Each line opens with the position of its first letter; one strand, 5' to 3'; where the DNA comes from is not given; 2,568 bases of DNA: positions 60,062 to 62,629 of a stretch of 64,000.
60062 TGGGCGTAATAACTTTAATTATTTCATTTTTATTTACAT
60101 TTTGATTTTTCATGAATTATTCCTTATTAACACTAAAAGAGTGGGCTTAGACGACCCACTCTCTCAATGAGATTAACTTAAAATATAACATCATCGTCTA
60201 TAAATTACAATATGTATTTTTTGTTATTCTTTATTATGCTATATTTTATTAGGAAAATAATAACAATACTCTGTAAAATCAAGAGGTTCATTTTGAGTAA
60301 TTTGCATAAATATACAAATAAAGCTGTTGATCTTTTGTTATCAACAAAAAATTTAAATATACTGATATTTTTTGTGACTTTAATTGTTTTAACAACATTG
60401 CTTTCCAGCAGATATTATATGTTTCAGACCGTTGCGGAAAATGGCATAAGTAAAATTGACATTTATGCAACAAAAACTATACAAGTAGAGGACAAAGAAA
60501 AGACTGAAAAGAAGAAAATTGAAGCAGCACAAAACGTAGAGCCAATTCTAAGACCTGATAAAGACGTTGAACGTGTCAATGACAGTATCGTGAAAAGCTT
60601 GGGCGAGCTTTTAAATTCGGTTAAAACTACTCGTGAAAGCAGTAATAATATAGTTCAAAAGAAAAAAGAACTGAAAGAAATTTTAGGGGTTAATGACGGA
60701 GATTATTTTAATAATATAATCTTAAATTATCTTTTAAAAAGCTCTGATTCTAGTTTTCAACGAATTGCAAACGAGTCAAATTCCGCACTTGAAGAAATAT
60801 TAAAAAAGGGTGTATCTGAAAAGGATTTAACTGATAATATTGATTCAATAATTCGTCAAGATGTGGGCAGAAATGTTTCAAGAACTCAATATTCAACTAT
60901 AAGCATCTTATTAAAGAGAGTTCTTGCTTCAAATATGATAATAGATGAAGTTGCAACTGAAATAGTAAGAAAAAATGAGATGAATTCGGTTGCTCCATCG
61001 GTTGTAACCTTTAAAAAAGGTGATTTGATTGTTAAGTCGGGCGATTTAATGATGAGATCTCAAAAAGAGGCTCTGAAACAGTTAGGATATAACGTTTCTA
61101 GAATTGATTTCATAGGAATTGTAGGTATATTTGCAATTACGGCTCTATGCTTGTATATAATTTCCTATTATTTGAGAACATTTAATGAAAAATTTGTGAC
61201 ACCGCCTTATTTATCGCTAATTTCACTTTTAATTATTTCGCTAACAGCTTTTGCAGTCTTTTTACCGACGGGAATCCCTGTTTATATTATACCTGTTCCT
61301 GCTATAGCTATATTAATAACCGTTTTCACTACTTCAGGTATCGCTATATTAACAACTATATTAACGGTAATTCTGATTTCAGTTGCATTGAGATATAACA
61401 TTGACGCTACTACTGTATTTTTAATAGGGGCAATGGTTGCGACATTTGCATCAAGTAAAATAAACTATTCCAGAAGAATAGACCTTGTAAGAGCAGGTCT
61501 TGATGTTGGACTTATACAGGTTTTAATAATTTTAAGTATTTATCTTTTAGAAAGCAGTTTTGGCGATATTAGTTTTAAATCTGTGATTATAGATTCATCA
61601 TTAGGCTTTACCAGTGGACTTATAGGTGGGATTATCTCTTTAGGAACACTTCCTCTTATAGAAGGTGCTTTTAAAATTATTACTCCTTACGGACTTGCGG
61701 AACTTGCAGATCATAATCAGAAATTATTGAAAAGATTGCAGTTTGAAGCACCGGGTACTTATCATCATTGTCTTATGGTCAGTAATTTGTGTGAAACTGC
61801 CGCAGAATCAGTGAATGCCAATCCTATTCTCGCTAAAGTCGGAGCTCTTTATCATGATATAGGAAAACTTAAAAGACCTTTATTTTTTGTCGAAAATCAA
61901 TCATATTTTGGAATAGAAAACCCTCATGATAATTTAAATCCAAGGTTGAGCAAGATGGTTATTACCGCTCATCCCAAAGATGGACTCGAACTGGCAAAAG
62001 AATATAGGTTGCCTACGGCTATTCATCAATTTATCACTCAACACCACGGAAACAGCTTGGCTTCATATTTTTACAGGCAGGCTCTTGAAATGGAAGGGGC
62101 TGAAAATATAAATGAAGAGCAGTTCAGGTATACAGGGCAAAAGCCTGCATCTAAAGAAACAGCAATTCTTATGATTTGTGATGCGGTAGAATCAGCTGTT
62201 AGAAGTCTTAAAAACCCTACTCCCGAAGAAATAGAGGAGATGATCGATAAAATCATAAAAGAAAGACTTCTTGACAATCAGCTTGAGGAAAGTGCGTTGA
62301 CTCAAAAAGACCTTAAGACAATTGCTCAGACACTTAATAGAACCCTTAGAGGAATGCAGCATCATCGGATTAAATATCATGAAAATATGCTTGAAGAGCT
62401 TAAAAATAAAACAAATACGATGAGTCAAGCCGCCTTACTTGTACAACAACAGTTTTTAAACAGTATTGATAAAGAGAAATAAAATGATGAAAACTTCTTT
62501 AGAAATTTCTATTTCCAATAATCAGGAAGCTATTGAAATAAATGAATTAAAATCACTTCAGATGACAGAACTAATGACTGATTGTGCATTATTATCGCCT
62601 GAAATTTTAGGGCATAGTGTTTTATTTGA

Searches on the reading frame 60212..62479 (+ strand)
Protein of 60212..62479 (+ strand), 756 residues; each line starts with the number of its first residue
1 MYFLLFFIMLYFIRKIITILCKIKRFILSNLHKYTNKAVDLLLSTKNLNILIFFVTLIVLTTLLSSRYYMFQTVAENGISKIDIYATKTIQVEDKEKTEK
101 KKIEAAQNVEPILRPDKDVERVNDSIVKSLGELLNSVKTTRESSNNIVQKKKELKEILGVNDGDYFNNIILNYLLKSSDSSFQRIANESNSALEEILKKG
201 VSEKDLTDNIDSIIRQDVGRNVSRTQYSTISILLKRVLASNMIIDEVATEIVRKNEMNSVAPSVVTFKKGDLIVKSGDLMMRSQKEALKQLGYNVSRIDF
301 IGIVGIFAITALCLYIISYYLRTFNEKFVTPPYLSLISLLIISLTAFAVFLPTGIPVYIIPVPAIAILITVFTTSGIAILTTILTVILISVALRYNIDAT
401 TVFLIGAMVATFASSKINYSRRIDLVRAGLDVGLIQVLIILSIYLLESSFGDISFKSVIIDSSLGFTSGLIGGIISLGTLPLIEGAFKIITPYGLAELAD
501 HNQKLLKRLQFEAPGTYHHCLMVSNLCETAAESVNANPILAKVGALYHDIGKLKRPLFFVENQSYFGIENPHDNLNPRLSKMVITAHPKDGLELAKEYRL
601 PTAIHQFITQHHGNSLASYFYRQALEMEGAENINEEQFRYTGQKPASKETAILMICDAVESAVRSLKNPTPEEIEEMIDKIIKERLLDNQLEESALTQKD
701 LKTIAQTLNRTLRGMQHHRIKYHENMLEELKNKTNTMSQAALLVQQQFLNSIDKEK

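Call 46: search_protein_families(library=pfam, proteins=[window:60212-62479:+], max_evalue=1e-8)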
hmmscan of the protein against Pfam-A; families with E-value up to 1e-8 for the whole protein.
window:60212-62479:+ (756 aa): 3 families
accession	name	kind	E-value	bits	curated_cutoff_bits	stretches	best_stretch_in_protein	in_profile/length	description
PF07697.16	7TMR-HDED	-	1.6e-34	120.3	27.6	1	79-292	5-221/224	7TM-HD extracellular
PF07698.17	7TM-7TMR_HD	-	4.6e-26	92.4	29.4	1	302-491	3-190/190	7TM receptor with intracellular HD hydrolase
PF01966.28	HD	-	1.2e-14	55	22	1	516-660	1-114/116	HD domain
